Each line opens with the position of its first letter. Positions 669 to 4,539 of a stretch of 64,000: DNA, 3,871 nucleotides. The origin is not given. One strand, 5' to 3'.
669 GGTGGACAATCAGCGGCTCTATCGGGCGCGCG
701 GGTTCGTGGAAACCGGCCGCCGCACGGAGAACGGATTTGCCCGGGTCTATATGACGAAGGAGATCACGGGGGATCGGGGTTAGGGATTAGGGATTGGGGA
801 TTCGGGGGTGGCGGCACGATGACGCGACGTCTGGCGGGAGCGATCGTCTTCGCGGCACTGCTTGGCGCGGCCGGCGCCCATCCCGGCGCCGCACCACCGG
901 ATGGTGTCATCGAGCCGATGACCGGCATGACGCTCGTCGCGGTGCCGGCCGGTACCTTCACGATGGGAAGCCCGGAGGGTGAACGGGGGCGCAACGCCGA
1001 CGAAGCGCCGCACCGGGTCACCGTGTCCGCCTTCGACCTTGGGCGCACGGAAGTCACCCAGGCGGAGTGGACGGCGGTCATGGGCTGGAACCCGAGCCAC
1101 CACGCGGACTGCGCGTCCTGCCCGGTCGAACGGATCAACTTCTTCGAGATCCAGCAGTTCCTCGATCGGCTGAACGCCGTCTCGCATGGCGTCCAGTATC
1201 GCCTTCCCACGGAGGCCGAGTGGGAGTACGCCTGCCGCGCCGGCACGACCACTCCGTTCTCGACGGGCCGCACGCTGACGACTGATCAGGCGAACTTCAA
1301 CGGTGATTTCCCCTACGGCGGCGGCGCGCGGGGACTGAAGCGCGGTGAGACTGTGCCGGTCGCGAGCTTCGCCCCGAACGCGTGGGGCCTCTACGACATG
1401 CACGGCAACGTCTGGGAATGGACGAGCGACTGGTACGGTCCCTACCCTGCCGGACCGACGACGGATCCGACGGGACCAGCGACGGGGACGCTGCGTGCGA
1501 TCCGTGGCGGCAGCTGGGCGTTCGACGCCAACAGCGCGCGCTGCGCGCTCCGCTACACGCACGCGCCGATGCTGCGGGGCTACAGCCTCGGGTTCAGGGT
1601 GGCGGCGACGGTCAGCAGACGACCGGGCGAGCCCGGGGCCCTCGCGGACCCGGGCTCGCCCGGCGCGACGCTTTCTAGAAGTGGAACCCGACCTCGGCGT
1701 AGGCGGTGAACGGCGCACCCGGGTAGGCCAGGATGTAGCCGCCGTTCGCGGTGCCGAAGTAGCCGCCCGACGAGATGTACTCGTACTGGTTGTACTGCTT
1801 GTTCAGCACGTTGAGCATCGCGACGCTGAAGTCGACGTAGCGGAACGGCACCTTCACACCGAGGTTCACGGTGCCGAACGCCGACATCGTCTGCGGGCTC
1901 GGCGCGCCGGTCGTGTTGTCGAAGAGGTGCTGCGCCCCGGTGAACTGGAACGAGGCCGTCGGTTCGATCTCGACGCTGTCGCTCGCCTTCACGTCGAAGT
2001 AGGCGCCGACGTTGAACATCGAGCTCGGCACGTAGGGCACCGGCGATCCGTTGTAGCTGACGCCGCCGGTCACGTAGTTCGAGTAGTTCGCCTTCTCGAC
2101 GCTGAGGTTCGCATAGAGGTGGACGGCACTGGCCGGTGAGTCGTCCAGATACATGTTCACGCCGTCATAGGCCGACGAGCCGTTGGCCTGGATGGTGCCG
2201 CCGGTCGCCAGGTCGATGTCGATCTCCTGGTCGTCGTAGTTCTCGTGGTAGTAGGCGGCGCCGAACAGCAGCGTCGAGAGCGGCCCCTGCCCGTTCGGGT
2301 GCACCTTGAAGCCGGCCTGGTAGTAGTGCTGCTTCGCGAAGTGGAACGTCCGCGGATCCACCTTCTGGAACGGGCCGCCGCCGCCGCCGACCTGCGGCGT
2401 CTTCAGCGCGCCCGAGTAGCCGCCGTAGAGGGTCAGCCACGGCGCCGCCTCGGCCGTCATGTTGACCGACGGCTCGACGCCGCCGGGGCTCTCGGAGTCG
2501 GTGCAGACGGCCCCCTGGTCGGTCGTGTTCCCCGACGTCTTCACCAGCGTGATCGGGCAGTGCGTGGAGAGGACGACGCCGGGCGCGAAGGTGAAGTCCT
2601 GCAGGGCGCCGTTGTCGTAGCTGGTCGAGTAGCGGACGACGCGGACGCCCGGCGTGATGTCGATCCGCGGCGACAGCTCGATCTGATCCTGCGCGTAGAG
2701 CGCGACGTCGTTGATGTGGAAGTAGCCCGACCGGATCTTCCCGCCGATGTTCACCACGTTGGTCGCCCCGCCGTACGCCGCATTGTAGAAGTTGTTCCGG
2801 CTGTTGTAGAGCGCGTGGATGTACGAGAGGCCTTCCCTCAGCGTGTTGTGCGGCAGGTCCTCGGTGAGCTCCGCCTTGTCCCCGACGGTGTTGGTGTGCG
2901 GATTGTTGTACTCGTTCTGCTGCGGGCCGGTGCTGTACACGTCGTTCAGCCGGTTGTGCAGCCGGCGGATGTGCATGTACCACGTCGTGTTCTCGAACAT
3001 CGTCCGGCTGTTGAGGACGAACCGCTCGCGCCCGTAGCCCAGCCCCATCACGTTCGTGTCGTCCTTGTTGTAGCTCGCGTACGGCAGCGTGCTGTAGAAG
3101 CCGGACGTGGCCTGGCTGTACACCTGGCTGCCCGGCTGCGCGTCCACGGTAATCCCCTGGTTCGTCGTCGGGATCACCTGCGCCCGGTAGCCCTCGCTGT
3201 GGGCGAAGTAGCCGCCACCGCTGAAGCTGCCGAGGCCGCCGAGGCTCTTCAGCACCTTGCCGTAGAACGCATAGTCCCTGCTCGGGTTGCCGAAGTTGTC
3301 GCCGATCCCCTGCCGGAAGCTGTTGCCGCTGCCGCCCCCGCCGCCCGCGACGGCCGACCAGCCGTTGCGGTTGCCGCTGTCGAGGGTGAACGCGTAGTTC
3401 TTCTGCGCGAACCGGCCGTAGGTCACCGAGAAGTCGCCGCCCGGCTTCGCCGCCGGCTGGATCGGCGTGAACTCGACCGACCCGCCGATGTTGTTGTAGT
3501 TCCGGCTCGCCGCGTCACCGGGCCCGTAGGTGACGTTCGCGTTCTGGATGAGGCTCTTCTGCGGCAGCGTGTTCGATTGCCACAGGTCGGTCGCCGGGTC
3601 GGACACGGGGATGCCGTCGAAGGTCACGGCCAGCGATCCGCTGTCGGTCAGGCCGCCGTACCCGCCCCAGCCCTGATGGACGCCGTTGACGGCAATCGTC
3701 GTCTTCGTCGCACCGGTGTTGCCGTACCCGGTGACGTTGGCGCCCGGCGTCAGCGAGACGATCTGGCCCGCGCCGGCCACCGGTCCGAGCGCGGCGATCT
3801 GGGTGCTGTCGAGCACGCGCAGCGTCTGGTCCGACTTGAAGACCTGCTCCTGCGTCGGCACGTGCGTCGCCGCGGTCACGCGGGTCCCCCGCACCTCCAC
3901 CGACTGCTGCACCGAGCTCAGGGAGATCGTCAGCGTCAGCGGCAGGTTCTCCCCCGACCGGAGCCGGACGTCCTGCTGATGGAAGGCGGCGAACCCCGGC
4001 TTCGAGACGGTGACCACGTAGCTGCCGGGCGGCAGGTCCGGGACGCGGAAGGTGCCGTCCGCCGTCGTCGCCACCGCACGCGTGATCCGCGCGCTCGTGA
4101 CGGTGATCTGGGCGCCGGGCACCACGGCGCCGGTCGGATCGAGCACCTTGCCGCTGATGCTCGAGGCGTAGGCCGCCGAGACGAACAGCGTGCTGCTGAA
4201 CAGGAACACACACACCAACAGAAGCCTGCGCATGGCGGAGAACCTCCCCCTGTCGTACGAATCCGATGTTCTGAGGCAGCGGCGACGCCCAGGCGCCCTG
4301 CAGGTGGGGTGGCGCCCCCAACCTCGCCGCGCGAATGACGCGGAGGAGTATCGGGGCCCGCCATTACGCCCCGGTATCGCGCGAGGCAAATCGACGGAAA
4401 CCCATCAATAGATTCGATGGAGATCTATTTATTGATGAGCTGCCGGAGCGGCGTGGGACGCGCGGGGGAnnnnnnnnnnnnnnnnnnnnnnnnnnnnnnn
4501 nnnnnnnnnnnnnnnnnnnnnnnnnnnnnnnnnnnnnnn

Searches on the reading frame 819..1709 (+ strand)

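Call 58: search_protein_families(library=pfam, proteins=[window:819-1709:+], max_evalue=0.0001)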
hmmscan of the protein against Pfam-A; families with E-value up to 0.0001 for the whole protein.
window:819-1709:+ (296 aa): 1 family
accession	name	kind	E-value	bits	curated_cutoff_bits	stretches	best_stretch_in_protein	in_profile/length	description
PF03781.23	FGE-sulfatase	-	8e-49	167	23.3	1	38-262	4-254/255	Sulfatase-modifying factor enzyme 1-like domain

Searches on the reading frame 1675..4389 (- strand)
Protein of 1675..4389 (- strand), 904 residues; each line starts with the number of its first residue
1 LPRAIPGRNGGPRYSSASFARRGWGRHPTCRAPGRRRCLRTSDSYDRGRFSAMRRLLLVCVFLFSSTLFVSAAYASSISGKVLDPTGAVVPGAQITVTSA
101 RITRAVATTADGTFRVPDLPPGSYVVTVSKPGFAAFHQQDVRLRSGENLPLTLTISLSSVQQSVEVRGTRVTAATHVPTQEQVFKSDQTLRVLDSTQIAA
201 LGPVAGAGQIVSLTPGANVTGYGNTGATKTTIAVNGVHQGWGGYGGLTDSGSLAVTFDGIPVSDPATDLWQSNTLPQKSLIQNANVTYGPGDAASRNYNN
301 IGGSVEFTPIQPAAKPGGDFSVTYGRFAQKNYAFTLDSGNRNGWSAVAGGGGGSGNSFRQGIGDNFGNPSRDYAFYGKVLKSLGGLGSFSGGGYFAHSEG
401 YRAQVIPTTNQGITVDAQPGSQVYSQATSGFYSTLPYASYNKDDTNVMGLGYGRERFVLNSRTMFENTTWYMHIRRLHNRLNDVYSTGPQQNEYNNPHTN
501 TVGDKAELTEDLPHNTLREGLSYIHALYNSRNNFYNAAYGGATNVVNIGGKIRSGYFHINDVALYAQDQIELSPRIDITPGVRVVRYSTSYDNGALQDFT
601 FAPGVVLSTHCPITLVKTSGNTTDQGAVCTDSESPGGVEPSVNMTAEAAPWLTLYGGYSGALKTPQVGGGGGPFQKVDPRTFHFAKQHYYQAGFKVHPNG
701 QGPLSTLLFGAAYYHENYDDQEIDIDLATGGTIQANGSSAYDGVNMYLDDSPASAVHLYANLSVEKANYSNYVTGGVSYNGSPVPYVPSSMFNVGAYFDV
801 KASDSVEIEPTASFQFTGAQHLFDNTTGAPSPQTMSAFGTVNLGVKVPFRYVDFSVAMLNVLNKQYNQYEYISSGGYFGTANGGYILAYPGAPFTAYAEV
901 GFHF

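Call 58: search_protein_families(library=pfam, proteins=[window:1675-4389:-], max_evalue=0.0001)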
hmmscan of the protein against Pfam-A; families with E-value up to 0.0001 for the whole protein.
window:1675-4389:- (904 aa): 4 families
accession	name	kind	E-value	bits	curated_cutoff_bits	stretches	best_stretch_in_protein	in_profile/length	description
PF13620.12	CarboxypepD_reg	-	3.6e-21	75.7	32.3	1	77-155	1-81/82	Carboxypeptidase regulatory-like domain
PF00593.30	TonB_dep_Rec_b-barrel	-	1.2e-19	72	27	1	421-861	38-433/436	TonB dependent receptor-like, beta-barrel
PF13715.12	CarbopepD_reg_2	-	1.2e-07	32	32.2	1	78-158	1-79/88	CarboxypepD_reg-like domain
PF09430.16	EMC7_beta-sandw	-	2.3e-06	28.2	26.6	1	89-171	6-88/122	ER membrane protein complex subunit 7, beta-sandwich domain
